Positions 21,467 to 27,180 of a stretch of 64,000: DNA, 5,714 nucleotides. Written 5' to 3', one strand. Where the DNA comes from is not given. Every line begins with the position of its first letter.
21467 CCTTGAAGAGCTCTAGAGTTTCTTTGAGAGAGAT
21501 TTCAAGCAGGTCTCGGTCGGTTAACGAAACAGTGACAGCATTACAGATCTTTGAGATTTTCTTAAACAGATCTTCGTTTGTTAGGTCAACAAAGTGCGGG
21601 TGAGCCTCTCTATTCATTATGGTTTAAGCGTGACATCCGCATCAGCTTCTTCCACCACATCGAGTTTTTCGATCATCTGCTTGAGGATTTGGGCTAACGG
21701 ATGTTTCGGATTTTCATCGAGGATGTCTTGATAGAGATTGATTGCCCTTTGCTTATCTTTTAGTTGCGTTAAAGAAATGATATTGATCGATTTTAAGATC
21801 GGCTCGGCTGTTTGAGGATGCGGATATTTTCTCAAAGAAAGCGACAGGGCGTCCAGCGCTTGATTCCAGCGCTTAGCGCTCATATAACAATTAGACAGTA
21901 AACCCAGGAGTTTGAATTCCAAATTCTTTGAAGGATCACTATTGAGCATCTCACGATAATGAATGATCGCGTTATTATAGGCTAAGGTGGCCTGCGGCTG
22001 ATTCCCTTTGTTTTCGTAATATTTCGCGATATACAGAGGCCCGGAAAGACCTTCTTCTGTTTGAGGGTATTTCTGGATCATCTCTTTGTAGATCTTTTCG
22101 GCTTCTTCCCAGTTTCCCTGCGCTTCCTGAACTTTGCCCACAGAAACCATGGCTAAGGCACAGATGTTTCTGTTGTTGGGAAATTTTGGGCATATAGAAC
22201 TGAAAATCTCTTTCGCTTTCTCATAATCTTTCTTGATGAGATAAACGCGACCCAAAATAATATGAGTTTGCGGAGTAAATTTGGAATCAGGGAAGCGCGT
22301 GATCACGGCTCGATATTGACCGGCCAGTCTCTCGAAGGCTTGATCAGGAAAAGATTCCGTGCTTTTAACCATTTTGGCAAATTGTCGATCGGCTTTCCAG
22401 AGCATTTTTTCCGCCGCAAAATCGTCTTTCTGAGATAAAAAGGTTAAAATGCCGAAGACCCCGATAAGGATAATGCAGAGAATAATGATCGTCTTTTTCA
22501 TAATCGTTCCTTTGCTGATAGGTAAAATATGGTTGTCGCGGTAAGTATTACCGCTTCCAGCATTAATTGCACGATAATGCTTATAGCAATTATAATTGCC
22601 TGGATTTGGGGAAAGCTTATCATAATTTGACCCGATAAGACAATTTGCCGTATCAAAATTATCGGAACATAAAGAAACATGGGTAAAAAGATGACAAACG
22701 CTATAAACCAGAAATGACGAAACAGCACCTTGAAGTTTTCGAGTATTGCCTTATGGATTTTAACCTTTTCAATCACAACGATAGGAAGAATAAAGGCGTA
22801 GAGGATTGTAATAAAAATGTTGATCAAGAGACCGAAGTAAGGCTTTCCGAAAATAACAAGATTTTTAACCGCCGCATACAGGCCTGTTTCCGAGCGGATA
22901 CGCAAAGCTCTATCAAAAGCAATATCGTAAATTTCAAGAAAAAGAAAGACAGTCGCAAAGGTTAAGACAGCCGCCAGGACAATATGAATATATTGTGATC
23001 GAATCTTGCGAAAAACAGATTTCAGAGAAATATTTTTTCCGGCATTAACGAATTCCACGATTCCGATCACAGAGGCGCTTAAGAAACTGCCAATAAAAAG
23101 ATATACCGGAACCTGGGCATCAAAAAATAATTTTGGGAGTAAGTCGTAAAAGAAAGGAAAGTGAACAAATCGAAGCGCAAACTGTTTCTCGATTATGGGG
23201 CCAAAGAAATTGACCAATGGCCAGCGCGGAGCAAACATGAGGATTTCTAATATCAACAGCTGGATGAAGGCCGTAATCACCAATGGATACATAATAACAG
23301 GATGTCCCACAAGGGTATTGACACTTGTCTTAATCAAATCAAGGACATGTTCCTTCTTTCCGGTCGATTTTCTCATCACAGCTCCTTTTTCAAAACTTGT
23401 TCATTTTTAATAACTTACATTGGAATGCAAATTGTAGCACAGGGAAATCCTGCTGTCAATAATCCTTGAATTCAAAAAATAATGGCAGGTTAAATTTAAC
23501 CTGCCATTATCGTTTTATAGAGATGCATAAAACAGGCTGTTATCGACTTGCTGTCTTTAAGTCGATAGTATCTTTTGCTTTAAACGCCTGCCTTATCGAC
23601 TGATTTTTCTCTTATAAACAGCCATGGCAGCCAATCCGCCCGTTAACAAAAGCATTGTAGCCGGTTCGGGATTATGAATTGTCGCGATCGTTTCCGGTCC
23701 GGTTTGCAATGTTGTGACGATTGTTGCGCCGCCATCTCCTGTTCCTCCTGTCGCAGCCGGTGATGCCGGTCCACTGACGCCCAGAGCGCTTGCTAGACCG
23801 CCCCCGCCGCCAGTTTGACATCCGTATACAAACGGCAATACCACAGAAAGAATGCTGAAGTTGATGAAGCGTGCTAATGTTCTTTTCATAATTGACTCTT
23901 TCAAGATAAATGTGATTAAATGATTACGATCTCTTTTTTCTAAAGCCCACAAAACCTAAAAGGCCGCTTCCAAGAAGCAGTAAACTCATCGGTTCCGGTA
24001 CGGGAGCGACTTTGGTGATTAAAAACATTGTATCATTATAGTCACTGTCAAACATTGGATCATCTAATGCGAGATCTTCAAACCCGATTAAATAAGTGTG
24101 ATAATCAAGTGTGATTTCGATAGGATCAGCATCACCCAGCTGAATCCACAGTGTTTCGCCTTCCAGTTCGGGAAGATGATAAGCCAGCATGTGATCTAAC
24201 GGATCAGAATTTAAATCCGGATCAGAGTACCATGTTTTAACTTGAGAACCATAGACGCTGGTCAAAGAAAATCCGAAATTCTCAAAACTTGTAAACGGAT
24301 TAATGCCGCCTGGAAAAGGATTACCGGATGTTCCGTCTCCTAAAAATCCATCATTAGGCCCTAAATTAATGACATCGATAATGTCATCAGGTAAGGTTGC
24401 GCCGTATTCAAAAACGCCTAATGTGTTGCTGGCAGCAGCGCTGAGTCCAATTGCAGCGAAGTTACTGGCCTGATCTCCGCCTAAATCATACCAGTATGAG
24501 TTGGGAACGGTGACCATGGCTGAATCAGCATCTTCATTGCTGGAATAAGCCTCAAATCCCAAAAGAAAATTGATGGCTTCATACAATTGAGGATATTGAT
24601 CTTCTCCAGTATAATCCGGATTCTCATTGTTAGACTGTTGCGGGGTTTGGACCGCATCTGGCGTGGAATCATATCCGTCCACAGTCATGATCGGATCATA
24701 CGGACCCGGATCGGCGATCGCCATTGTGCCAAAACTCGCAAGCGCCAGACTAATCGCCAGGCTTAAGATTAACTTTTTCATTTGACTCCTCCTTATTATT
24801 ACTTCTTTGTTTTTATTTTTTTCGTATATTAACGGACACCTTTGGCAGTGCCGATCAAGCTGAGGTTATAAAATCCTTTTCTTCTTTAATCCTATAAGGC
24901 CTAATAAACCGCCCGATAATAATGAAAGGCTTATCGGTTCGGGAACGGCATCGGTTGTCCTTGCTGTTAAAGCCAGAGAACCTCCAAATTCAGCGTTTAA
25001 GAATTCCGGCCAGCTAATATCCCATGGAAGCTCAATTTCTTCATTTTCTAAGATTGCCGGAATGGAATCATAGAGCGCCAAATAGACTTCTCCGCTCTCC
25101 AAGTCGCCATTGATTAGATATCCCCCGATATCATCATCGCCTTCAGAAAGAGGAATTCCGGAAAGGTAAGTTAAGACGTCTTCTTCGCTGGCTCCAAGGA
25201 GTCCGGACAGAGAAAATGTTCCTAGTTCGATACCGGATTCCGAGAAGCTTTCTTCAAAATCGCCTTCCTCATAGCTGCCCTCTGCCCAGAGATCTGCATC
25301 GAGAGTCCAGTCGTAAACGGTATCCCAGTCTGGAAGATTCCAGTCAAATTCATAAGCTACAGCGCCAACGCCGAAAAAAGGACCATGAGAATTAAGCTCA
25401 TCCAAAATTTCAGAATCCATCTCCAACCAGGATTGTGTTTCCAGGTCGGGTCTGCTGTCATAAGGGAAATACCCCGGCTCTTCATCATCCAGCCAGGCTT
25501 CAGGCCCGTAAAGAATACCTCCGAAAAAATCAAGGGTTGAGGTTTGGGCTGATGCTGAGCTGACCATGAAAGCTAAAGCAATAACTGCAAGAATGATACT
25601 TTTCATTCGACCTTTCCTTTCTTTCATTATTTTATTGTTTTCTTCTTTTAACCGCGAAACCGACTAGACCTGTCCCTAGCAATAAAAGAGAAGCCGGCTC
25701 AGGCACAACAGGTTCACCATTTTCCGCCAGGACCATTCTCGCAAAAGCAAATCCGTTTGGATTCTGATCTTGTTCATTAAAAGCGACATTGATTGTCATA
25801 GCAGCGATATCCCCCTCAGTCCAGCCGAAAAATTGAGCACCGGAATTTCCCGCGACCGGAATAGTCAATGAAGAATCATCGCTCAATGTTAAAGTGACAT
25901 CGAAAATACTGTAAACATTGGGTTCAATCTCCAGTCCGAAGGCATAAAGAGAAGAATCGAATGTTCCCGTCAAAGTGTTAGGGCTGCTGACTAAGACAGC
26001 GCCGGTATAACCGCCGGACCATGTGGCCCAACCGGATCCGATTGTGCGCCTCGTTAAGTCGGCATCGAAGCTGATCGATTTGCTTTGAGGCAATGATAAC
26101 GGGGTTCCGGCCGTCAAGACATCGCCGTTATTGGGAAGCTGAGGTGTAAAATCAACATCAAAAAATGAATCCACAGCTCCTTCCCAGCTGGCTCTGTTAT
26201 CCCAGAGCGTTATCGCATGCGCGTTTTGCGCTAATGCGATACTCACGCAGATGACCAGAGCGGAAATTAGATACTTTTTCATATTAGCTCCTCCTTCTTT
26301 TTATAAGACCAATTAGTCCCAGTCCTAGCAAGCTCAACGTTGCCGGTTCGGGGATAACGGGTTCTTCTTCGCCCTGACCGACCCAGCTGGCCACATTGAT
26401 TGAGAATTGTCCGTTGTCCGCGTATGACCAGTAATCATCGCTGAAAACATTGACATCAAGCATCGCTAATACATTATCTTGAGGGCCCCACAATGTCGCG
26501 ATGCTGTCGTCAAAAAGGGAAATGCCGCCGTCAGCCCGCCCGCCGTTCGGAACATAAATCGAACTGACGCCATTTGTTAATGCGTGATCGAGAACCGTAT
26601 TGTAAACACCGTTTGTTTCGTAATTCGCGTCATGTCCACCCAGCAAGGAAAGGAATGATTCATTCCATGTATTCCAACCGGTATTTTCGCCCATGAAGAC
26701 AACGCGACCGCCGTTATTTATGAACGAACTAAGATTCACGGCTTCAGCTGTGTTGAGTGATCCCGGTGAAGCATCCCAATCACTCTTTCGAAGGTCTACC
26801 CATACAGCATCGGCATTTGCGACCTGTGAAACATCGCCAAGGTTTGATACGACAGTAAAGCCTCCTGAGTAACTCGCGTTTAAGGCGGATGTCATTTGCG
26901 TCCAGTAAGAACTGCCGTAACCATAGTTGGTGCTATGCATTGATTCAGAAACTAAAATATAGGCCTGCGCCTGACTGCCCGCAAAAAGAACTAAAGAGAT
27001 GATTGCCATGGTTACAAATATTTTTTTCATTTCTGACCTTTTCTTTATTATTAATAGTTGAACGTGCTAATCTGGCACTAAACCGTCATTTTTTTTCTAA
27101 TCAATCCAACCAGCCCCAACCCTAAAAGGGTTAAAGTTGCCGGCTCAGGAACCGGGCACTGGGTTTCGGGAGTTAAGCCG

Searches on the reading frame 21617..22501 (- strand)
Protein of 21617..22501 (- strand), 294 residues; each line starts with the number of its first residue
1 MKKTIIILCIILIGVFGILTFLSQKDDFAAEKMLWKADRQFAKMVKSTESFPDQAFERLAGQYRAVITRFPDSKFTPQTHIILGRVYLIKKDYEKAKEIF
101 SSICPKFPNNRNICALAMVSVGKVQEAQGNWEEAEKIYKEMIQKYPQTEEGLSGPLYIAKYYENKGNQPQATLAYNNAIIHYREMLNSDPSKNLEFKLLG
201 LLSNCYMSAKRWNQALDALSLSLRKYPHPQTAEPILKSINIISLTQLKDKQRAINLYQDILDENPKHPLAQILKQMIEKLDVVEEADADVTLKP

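Call 26: search_protein_families(library=ncbifam, proteins=[window:21617-22501:-], max_evalue=0.001)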
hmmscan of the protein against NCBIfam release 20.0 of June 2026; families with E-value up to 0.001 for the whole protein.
window:21617-22501:- (294 aa): 15 families
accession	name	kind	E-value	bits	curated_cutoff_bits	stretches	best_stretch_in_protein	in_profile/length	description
TIGR02795.1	tol_pal_ybgF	equivalog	1.1e-20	74.4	90.1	1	54-150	16-111/119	tol-pal system protein YbgF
TIGR02917.1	PEP_TPR_lipo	equivalog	9e-11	40.4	312.2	1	76-273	464-640/899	XrtA/PEP-CTERM system TPR-repeat protein PrsT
NF008068.0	PRK10803.1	equivalog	2.7e-10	40.7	383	1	62-149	165-251/263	cell division protein CpoB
NF052312.1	T9SS_PorW_SprE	equivalog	3.8e-10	39.1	250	1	66-181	93-208/716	type IX secretion system periplasmic lipoprotein PorW/SprE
TIGR03302.1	OM_YfiO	subfamily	8.1e-08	32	81.4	1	48-149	41-149/239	outer membrane protein assembly factor BamD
NF033920.0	C39_PA2778_fam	equivalog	8.1e-07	28.7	150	0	45-127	160-243/255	PA2778 family cysteine peptidase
NF047371.1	FlcA_CTERM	equivalog_domain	4.9e-06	25.3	300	1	85-192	163-263/646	periplasmic flagellar collar protein FlcA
TIGR00540.1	TPR_hemY_coli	hypoth_equivalog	9.5e-06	24.6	142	0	77-140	326-384/385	heme biosynthesis-associated TPR protein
NF040959.1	MamA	equivalog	1.3e-05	24.8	200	0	76-135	104-159/204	magnetosome protein MamA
TIGR03939.1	PGA_TPR_OMP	equivalog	2e-05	23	366.65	0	103-155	75-126/800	poly-beta-1,6 N-acetyl-D-glucosamine export porin PgaA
TIGR02552.1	LcrH_SycD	equivalog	6.2e-05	22.7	104.8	0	90-179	31-113/136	SycD/LcrH family type III secretion system chaperone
NF002725.1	PRK02603.1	equivalog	0.00011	22.3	143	0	212-270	51-108/173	photosystem I assembly protein Ycf3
TIGR00756.2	PPR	repeat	0.00011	22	20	0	128-143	13-28/35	pentatricopeptide repeat protein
NF052230.1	T9SS_PorE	exception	0.00015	20.2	600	0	119-236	22-131/648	PorE family type IX secretion system protein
NF008757.0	PRK11788.1-5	equivalog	0.00038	19.7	363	0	114-273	179-321/388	lipopolysaccharide assembly protein LapB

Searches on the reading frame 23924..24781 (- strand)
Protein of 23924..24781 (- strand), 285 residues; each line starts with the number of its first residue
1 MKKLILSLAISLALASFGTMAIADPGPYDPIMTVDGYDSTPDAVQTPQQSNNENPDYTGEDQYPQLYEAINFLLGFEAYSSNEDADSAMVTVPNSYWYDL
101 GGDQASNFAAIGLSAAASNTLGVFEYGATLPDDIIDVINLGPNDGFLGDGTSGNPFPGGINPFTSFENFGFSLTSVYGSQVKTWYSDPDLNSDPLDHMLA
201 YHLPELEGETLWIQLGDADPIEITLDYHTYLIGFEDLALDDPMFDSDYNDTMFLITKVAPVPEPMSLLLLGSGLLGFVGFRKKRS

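Call 26: search_protein_families(library=ncbifam, proteins=[window:23924-24781:-], max_evalue=0.001)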
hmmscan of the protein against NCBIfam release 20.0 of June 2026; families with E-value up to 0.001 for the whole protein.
window:23924-24781:- (285 aa): 5 families
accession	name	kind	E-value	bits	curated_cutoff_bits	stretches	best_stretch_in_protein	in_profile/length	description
NF038125.1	PEP_CTERM_THxN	subfamily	3.1e-06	27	85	1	250-284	212-246/246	THxN family PEP-CTERM protein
NF033554.9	floc_PepA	equivalog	7e-06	26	80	1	259-285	235-261/261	flocculation-associated PEP-CTERM protein PepA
TIGR02595.1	PEP_CTERM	domain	1.6e-05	25.4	16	1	261-285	1-24/24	PEP-CTERM sorting domain-containing protein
NF041538.1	PEP_EDSA_1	subfamily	0.00036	20.3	100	1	258-284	283-307/307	EDSAP-1 family PEP-CTERM protein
NF041927.1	Xrt_dep_XDP1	equivalog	0.00069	19.7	125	0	259-284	217-242/242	exosortase-dependent surface protein XDP1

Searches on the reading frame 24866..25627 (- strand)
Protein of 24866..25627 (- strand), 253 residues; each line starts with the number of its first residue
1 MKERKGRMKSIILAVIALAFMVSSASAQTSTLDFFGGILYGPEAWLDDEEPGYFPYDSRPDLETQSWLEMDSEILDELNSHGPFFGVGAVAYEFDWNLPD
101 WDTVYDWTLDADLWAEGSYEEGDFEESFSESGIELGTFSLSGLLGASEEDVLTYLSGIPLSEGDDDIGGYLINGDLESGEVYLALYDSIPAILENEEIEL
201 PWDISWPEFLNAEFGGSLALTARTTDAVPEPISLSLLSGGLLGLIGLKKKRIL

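Call 26: search_protein_families(library=ncbifam, proteins=[window:24866-25627:-], max_evalue=0.001)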
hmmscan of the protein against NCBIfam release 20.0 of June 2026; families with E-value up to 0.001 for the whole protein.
window:24866-25627:- (253 aa): 1 family
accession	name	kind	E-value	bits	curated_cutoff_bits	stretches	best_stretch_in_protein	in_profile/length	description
NF038125.1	PEP_CTERM_THxN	subfamily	0.00047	19.8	85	1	213-250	210-245/246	THxN family PEP-CTERM protein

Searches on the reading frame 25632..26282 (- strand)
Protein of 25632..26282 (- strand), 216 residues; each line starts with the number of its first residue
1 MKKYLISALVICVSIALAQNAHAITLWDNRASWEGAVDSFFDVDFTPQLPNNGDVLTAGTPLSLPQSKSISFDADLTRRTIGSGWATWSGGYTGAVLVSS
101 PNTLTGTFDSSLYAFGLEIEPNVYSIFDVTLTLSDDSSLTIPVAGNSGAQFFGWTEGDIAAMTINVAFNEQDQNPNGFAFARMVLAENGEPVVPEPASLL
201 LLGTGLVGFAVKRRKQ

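Call 26: search_protein_families(library=ncbifam, proteins=[window:25632-26282:-], max_evalue=0.001)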
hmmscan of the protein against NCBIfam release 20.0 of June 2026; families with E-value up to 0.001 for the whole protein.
window:25632-26282:- (216 aa): 8 families
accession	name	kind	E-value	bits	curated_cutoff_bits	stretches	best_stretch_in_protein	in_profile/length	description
NF038125.1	PEP_CTERM_THxN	subfamily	1.4e-08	34.6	85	1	168-216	201-246/246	THxN family PEP-CTERM protein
TIGR02595.1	PEP_CTERM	domain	3.3e-07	30.7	16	1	193-216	1-24/24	PEP-CTERM sorting domain-containing protein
NF038129.1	PEP_NF038129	equivalog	7.3e-07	29.2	65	1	127-215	102-193/194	NF038129 family PEP-CTERM protein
NF033554.9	floc_PepA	equivalog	1.1e-06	28.6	80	1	120-215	161-259/261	flocculation-associated PEP-CTERM protein PepA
TIGR03370.1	VPLPA-CTERM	domain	5.5e-05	23.1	25.35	1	193-215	1-23/25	VPLPA-CTERM sorting domain-containing protein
NF041927.1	Xrt_dep_XDP1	equivalog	0.00043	20.3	125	1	191-216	217-242/242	exosortase-dependent surface protein XDP1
NF038118.1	PEP_CTERM_CCXG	equivalog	0.0005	19.8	90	1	180-215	163-198/199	CCXG family PEP-CTERM protein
NF035944.1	PEPxxWA-CTERM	domain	0.0009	19.1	35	0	193-214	1-24/24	PEPxxWA-CTERM sorting domain-containing protein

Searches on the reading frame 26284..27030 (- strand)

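Call 3: search_protein_families(library=ncbifam, proteins=[window:26284-27030:-], max_evalue=10)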
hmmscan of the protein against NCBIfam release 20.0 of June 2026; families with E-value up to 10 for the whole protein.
window:26284-27030:- (248 aa): 13 families
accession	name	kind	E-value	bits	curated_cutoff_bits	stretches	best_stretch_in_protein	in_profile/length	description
NF038125.1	PEP_CTERM_THxN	subfamily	2.3e-06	27.4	85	1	222-247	219-244/246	THxN family PEP-CTERM protein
NF038126.1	PEP_CTERM_FxDxF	subfamily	6.7e-05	23.2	50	1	212-247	129-165/165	FxDxF family PEP-CTERM protein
TIGR02595.1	PEP_CTERM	domain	9.8e-05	22.9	16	1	226-247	1-22/24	PEP-CTERM sorting domain-containing protein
NF041538.1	PEP_EDSA_1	subfamily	9.9e-05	22.1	100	1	222-247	283-307/307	EDSAP-1 family PEP-CTERM protein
NF038118.1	PEP_CTERM_CCXG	equivalog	0.00019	21.2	90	1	206-247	153-197/199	CCXG family PEP-CTERM protein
NF038120.1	PEP_CTERM_QFxxD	subfamily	0.00025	21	80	1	225-247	192-214/215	NF038120 family PEP-CTERM protein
NF038129.1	PEP_NF038129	equivalog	0.00045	20.1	65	1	169-247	122-194/194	NF038129 family PEP-CTERM protein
NF033554.9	floc_PepA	equivalog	0.0009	19.1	80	1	211-247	234-258/261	flocculation-associated PEP-CTERM protein PepA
NF041927.1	Xrt_dep_XDP1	equivalog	0.0038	17.2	125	1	222-247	215-240/242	exosortase-dependent surface protein XDP1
NF038124.1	PEP_CTERM_TLD_A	exception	0.006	16.2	100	1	191-247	188-234/235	PEP_CTERM-anchored TLD domain-containing protein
NF033947.0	PEP-cistern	hypoth_equivalog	0.0067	16.2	60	1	209-247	154-194/195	cistern family PEP-CTERM protein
NF035944.1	PEPxxWA-CTERM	domain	0.021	14.7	35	1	226-247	1-24/24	PEPxxWA-CTERM sorting domain-containing protein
NF038009.1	TatB_1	subfamily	0.13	12.5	100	1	16-42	40-63/70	twin-arginine translocation system-associated protein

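Call 4: search_protein_families(library=pfam, proteins=[window:26284-27030:-], max_evalue=10)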
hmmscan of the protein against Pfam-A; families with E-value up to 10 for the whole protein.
window:26284-27030:- (248 aa): 3 families
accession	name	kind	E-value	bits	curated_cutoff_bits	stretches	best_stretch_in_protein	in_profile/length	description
PF07589.16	PEP-CTERM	-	1.5e-06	28.5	20.7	1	226-247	2-24/24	PEP-CTERM motif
PF07287.17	AtuA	-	0.096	11.9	22.8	1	23-77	39-93/437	Acyclic terpene utilisation family protein AtuA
PF18205.6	VPDSG-CTERM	-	1.2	9.5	25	1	231-246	8-25/26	VPDSG-CTERM motif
